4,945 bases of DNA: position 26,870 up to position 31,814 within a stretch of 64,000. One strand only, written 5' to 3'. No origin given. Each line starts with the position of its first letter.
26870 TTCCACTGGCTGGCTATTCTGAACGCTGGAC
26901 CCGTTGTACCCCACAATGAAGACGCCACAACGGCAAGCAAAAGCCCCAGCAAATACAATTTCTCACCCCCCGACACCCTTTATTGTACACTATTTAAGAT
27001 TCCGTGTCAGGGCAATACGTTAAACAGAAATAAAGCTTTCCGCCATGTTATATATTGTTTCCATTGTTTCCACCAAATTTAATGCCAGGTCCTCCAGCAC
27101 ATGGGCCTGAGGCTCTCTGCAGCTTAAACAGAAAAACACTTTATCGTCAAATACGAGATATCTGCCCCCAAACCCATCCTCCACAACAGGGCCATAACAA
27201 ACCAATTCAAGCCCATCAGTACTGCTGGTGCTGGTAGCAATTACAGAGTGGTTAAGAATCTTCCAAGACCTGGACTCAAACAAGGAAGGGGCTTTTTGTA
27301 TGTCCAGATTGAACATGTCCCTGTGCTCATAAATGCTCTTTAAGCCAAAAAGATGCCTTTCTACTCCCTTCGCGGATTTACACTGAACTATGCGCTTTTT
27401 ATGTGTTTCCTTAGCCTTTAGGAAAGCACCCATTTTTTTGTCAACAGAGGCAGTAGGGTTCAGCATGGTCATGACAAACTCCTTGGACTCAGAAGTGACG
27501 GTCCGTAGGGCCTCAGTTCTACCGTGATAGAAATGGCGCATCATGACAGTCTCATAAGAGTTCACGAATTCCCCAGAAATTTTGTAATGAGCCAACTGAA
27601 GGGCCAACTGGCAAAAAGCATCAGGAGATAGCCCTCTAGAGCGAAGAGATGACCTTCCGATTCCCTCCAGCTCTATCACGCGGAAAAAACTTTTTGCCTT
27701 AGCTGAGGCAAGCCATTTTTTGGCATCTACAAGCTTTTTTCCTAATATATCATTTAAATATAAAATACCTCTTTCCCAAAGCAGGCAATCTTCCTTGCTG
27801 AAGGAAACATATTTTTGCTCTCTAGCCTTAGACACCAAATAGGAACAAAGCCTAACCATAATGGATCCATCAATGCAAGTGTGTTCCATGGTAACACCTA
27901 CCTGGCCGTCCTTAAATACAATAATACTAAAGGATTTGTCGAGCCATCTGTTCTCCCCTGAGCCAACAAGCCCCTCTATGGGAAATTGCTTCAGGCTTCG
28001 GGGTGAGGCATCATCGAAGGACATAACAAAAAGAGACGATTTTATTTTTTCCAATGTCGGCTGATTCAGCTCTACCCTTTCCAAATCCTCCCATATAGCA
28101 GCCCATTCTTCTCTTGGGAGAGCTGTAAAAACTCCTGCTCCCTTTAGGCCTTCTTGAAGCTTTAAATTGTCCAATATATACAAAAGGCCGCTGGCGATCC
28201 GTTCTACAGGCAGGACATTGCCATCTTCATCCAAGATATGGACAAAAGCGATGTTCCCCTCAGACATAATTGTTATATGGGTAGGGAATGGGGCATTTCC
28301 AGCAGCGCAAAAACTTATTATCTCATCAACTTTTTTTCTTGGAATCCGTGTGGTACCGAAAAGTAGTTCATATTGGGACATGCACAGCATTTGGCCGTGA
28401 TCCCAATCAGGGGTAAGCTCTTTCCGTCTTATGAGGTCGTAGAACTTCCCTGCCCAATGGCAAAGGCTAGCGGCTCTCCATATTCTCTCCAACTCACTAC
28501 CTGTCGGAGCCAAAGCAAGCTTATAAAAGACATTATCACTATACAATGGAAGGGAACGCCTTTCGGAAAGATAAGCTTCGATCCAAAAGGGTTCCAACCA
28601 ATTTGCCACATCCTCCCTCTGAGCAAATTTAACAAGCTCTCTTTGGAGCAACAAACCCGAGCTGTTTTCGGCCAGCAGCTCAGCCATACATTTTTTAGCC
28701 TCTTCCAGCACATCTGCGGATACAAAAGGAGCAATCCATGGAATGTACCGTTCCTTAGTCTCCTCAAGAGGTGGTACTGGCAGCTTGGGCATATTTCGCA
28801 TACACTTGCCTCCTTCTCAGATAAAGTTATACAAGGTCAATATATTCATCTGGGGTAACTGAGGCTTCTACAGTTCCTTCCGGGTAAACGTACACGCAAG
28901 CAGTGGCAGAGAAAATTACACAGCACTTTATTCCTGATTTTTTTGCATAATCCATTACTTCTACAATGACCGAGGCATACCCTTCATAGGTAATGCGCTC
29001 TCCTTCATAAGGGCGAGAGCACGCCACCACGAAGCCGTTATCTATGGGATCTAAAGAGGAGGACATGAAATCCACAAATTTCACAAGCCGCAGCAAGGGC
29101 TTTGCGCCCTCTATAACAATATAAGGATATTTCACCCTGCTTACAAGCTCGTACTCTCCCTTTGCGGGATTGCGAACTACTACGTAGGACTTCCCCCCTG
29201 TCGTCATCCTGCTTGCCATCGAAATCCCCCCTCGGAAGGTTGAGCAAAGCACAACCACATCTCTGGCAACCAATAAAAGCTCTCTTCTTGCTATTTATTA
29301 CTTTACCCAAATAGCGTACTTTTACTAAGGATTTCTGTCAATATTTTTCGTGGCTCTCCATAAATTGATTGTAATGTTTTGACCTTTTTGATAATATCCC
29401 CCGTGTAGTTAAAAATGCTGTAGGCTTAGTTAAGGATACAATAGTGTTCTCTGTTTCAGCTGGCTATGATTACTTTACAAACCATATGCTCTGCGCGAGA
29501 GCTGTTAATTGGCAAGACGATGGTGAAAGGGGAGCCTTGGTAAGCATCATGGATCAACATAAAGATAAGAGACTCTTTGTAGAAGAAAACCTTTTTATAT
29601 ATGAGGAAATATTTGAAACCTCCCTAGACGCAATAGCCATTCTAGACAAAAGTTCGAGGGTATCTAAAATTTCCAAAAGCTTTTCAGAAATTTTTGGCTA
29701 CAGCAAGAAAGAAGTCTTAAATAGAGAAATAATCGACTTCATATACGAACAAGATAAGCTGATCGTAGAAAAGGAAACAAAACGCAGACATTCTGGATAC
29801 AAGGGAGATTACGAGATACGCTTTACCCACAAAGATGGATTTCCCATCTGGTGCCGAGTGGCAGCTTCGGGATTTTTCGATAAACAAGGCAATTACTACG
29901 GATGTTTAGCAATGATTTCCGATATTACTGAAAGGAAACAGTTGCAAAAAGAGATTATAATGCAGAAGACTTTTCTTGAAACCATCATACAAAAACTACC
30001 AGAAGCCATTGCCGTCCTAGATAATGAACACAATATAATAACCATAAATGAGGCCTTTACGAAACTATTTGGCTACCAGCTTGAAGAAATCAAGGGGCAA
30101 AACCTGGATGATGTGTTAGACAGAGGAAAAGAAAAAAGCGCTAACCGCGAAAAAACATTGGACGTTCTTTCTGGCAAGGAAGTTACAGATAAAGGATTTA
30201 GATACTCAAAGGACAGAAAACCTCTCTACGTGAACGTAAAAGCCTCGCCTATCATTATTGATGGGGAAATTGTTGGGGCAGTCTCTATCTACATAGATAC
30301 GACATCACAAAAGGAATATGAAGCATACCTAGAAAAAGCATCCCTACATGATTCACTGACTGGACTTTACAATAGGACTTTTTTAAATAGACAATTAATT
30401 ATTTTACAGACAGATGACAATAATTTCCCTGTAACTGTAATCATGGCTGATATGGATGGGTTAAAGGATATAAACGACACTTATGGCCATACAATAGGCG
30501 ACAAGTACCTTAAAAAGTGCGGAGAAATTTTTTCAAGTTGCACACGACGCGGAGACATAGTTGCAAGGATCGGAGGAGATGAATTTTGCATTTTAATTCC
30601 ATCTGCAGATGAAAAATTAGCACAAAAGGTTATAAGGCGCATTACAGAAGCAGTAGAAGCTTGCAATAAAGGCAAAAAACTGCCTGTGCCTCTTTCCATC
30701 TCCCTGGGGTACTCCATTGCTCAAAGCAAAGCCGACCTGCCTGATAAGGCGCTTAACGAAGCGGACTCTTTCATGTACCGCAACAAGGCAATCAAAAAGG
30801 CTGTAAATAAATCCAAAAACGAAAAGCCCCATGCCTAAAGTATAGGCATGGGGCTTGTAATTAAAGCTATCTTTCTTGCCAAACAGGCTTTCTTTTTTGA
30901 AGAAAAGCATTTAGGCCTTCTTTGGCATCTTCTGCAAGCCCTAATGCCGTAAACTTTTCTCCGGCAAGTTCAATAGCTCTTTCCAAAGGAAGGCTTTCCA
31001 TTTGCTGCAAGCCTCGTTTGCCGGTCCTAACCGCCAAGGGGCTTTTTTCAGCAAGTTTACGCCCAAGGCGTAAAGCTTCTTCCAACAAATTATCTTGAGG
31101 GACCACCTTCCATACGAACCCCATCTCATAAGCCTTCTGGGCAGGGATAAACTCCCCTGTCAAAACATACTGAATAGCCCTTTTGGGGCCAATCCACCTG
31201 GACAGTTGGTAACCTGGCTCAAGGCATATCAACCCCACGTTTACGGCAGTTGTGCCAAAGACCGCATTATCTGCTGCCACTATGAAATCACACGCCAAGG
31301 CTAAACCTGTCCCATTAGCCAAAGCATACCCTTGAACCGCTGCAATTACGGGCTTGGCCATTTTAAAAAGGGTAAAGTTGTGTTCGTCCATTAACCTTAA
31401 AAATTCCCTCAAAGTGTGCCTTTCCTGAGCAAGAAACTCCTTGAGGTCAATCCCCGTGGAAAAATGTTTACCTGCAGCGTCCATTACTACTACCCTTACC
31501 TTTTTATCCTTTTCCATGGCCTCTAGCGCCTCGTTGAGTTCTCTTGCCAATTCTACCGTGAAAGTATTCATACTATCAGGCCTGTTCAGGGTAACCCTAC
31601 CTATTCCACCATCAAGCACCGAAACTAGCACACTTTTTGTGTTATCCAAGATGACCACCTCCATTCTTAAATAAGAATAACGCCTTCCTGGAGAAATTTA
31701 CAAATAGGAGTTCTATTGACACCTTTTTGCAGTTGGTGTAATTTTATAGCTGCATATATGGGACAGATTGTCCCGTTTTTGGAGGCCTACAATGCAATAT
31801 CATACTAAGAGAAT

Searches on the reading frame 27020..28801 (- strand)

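Call 9: search_protein_families(library=pfam, proteins=[window:27020-28801:-])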
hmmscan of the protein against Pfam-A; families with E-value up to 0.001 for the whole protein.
window:27020-28801:- (593 aa): 1 family
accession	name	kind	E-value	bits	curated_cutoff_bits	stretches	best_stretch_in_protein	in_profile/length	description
PF00755.25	Carn_acyltransf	-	1.9e-144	482.8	22.3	1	7-564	1-559/574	Choline/Carnitine o-acyltransferase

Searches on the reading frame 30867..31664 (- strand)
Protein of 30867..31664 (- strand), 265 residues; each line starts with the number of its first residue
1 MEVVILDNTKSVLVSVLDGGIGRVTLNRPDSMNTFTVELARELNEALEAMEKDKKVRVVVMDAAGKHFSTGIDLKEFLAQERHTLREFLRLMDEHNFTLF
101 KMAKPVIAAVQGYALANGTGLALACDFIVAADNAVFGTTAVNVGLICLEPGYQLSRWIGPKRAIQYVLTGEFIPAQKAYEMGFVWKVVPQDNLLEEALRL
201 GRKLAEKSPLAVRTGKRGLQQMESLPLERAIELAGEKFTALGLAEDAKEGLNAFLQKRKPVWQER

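Call 64: search_protein_families(library=pfam, proteins=[window:30867-31664:-], max_evalue=0.00001)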
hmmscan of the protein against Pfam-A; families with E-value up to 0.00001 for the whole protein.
window:30867-31664:- (265 aa): 2 families
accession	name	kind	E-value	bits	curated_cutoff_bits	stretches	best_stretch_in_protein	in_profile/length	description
PF00378.25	ECH_1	-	4.8e-62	210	27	1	19-264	4-250/251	Enoyl-CoA hydratase/isomerase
PF16113.10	ECH_2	-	6.5e-29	101.9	27.2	1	21-193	1-177/335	Enoyl-CoA hydratase/isomerase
